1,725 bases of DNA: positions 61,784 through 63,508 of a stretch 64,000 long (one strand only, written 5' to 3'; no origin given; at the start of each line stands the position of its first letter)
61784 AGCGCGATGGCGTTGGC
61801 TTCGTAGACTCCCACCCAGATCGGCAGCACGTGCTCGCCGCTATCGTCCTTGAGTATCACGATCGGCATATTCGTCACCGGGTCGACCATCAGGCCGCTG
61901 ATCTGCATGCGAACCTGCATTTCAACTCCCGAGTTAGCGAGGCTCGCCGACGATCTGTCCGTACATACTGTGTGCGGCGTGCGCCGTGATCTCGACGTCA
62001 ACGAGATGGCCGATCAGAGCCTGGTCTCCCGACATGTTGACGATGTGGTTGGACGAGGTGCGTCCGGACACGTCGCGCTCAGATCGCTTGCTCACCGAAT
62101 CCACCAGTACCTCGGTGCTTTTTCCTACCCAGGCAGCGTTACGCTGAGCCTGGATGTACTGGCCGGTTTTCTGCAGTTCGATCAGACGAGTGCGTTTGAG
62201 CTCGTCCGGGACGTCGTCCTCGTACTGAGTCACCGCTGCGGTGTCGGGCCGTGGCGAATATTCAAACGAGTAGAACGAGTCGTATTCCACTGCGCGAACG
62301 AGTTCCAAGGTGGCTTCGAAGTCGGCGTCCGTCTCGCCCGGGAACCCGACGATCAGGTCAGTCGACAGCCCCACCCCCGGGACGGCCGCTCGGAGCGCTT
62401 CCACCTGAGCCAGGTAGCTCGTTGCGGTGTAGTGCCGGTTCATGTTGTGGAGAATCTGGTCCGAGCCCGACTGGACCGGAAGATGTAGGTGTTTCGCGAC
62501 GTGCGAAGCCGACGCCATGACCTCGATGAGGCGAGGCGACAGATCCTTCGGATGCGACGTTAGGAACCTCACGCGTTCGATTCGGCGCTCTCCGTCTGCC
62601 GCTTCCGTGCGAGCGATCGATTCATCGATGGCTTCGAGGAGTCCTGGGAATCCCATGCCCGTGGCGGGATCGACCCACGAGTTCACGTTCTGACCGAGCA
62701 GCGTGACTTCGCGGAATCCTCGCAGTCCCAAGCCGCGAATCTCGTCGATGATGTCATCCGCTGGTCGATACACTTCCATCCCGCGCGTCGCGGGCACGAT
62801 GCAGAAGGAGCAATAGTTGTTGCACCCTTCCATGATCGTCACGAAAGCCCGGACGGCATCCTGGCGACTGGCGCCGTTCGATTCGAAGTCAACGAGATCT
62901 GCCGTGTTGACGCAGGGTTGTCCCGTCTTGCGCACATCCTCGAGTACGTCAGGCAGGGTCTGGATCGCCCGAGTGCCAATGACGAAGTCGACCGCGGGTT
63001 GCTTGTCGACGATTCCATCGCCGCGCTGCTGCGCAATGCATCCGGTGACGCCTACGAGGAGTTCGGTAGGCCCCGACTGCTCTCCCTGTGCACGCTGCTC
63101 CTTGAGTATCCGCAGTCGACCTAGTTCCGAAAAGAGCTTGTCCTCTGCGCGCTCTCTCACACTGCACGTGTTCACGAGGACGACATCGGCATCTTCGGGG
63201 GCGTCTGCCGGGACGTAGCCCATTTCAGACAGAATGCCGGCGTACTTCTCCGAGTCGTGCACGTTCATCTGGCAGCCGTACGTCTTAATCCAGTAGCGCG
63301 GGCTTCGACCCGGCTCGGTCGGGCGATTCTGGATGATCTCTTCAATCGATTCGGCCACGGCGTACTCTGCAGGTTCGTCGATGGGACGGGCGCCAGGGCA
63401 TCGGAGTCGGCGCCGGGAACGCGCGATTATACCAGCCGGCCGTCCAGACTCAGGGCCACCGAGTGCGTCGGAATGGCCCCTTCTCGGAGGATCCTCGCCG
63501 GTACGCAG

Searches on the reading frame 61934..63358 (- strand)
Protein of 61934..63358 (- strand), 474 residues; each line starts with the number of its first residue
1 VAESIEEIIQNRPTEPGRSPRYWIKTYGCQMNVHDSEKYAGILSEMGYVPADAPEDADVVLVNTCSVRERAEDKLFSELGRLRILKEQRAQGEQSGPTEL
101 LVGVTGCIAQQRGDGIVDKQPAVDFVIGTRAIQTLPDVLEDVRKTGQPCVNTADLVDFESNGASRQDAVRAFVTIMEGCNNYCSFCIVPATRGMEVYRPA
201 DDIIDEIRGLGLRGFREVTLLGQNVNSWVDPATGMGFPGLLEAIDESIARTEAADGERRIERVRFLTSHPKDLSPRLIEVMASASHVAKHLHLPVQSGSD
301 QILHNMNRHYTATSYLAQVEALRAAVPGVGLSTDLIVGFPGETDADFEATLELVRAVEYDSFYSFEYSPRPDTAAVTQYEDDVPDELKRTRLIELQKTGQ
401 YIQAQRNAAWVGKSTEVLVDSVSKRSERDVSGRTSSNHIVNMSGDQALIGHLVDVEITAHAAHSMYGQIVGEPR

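Call 29: search_protein_families(library=pfam, proteins=[window:61934-63358:-], max_evalue=0.001)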
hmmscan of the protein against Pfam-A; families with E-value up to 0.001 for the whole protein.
window:61934-63358:- (474 aa): 3 families
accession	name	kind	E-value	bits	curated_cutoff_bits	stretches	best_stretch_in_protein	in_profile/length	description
PF00919.26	UPF0004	-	2.7e-28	98.3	27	1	21-128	1-98/98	Uncharacterized protein family UPF0004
PF04055.27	Radical_SAM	-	3.6e-25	89.5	29.5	1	174-354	2-166/166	Radical SAM superfamily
PF01938.26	TRAM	-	7.1e-07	29.4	21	1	411-470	4-61/61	TRAM domain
